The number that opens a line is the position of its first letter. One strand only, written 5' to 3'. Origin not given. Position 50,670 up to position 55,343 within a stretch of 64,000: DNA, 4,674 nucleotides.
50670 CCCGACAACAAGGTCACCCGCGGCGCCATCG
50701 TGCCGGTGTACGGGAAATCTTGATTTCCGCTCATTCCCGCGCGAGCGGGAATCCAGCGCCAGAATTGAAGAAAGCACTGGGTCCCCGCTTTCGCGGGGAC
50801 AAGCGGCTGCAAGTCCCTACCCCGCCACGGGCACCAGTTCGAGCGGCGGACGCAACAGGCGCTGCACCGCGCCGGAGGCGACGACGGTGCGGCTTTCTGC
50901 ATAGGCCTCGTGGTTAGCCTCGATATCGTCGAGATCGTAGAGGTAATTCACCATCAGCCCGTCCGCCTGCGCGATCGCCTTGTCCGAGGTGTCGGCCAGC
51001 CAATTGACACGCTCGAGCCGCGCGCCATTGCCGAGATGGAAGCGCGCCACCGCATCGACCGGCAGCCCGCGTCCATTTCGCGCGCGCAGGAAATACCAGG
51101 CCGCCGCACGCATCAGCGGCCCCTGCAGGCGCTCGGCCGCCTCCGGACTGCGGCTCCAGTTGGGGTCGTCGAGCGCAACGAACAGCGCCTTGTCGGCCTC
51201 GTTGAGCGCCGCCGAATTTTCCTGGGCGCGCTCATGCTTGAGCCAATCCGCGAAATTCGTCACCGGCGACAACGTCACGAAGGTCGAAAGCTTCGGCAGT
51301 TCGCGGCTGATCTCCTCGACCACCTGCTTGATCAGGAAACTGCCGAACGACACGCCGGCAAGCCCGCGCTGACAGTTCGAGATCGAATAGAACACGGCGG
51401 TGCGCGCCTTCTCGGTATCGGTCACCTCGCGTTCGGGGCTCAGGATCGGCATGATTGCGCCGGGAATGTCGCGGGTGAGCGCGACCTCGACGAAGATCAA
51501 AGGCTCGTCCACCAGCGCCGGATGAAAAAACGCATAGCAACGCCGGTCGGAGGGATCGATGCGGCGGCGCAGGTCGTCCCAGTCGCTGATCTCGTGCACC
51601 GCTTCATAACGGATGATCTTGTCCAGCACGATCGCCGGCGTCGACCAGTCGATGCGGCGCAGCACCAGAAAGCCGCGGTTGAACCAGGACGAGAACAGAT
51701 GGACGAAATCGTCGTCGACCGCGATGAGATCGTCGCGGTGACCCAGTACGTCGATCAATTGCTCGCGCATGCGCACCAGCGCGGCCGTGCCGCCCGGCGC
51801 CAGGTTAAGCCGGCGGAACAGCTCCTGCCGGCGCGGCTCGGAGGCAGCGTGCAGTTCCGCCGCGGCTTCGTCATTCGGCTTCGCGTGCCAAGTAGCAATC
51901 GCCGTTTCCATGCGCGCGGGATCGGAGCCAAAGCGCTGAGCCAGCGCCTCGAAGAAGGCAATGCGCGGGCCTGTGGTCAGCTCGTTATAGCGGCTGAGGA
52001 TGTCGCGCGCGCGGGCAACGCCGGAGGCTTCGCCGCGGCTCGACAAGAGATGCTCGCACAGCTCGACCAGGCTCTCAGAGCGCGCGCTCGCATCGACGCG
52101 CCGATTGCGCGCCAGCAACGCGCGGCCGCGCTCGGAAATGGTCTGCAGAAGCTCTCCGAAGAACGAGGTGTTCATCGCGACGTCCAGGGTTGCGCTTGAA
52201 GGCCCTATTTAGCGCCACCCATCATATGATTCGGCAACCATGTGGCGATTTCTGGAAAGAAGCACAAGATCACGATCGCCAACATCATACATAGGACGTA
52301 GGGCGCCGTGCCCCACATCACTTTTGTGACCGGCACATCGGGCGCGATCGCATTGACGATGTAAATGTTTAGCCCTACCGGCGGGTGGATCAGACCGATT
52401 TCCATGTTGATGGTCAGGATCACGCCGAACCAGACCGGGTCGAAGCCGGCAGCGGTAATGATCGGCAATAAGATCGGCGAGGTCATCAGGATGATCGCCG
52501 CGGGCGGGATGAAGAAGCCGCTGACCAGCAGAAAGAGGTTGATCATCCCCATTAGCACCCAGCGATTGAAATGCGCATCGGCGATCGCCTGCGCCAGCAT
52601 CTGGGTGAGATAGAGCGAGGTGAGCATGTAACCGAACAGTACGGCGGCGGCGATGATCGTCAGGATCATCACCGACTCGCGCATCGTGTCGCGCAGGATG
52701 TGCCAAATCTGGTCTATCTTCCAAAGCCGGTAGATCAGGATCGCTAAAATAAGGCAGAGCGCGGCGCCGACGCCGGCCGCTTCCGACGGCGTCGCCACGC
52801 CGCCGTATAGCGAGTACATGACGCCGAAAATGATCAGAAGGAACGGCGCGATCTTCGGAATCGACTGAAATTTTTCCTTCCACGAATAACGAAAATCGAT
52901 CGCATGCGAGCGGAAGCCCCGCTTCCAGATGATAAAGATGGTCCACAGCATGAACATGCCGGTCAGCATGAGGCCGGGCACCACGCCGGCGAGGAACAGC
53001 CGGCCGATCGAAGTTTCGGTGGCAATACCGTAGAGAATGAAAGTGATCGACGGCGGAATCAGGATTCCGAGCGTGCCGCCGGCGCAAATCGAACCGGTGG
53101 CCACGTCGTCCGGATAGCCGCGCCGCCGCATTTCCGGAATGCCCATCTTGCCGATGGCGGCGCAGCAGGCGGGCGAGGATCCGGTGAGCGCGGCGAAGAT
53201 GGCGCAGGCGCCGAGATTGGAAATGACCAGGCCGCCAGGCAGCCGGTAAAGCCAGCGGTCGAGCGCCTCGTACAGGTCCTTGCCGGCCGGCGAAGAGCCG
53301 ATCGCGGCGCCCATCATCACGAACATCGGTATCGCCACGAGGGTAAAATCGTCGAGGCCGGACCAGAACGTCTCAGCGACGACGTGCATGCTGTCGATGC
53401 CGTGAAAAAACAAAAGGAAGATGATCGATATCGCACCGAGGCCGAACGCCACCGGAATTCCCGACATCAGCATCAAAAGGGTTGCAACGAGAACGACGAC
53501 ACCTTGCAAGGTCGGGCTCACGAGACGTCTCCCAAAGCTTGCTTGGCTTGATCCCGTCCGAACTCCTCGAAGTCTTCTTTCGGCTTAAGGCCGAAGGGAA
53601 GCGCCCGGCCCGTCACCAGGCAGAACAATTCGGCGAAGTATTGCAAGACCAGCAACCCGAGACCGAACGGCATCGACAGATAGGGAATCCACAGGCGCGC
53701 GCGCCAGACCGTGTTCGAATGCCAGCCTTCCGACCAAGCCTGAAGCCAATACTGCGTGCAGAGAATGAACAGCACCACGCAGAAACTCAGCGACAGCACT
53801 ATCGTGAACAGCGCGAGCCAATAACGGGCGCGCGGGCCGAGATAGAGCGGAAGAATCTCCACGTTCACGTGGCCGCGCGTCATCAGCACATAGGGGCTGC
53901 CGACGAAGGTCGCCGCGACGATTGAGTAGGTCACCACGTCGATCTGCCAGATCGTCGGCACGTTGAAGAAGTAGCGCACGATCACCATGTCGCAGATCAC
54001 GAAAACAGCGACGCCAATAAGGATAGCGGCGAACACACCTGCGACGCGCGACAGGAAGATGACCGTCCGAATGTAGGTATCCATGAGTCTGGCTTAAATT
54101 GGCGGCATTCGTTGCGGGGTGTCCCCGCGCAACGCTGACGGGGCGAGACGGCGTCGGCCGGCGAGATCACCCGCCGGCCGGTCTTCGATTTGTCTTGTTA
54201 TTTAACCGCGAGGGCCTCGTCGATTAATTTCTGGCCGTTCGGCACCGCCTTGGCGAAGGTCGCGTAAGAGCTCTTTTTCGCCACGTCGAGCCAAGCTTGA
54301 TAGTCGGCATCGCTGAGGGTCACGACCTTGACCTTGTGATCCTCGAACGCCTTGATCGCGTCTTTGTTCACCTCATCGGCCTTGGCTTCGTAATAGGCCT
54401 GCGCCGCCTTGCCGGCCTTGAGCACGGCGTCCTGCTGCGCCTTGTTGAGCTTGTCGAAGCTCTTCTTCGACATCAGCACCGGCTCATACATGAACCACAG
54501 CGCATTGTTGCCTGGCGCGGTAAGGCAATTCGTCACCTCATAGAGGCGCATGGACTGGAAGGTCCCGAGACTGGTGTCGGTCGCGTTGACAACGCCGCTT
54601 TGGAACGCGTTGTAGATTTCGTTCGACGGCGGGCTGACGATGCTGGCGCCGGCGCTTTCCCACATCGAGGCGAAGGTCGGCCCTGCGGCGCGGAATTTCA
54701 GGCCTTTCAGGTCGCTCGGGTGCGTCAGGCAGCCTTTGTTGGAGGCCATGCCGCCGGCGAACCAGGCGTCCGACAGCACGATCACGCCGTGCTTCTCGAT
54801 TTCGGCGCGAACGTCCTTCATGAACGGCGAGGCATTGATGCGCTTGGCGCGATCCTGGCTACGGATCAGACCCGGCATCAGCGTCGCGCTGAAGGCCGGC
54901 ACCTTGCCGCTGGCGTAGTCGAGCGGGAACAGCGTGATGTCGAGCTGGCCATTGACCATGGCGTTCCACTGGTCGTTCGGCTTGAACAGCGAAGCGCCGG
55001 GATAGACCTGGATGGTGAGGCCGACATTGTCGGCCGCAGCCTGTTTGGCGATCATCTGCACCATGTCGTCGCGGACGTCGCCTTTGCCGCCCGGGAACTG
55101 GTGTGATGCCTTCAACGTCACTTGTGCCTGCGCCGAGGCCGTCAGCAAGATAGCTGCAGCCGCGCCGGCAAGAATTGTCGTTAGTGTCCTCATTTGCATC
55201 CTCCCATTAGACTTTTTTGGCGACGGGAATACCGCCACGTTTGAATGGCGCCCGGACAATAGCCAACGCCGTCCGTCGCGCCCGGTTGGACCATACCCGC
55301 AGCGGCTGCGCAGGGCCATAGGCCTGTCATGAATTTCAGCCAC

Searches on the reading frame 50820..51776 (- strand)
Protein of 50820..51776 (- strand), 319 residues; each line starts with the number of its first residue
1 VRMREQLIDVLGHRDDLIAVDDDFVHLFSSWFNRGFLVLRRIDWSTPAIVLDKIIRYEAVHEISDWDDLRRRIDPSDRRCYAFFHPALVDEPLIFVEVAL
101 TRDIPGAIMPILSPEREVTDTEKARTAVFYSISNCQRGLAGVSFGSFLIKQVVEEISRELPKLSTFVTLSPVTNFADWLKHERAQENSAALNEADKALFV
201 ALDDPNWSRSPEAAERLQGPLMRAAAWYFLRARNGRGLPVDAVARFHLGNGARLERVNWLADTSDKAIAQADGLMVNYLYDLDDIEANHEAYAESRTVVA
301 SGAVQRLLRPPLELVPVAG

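Call 51: search_protein_families(library=pfam, proteins=[window:50820-51776:-], max_evalue=0.00001)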
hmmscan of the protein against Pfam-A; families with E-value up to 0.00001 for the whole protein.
window:50820-51776:- (319 aa): 2 families
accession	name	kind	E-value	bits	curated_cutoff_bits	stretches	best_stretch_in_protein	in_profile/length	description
PF05292.17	MCD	-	4.4e-106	354.6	23.2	1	35-281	1-253/253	Malonyl-CoA decarboxylase C-terminal domain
PF17408.7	MCD_N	-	5.8e-07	30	22.4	1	2-32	55-85/85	Malonyl-CoA decarboxylase N-terminal domain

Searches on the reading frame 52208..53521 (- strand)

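Call 51: search_protein_families(library=pfam, proteins=[window:52208-53521:-], max_evalue=0.00001)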
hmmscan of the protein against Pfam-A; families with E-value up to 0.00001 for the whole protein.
window:52208-53521:- (438 aa): 1 family
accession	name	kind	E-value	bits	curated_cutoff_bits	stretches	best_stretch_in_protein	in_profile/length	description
PF06808.19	DctM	-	2.6e-99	333.3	23.8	1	12-425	2-413/413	Tripartite ATP-independent periplasmic transporter, DctM component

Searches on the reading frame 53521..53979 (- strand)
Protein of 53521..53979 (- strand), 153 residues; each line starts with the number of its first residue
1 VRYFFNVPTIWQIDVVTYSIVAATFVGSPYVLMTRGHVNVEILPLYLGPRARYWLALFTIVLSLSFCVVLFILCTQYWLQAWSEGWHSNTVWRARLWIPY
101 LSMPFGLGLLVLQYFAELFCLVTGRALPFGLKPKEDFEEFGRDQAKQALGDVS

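Call 66: search_protein_families(library=pfam, proteins=[window:53521-53979:-], max_evalue=0.00001)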
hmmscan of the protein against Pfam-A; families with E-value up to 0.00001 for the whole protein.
window:53521-53979:- (153 aa): 1 family
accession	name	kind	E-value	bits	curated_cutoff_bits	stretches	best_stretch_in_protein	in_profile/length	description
PF04290.18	DctQ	-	6.2e-24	84.8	28.3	1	1-123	11-131/132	Tripartite ATP-independent periplasmic transporters, DctQ component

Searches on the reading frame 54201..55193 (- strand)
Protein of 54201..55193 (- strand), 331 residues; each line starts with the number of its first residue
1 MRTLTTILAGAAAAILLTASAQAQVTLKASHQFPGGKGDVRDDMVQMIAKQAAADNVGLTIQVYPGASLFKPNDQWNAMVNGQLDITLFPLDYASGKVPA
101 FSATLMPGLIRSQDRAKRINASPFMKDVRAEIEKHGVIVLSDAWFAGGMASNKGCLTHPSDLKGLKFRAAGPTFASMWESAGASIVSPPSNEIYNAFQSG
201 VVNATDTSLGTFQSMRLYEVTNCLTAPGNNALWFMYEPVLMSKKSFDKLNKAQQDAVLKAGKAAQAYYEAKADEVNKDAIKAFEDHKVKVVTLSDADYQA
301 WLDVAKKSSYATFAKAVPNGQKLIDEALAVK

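Call 51: search_protein_families(library=pfam, proteins=[window:54201-55193:-], max_evalue=0.00001)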
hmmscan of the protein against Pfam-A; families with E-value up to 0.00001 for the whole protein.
window:54201-55193:- (331 aa): 1 family
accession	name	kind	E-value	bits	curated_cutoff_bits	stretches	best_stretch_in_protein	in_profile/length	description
PF03480.18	DctP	-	6.4e-46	157.4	23.4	1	59-308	30-278/286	Bacterial extracellular solute-binding protein, family 7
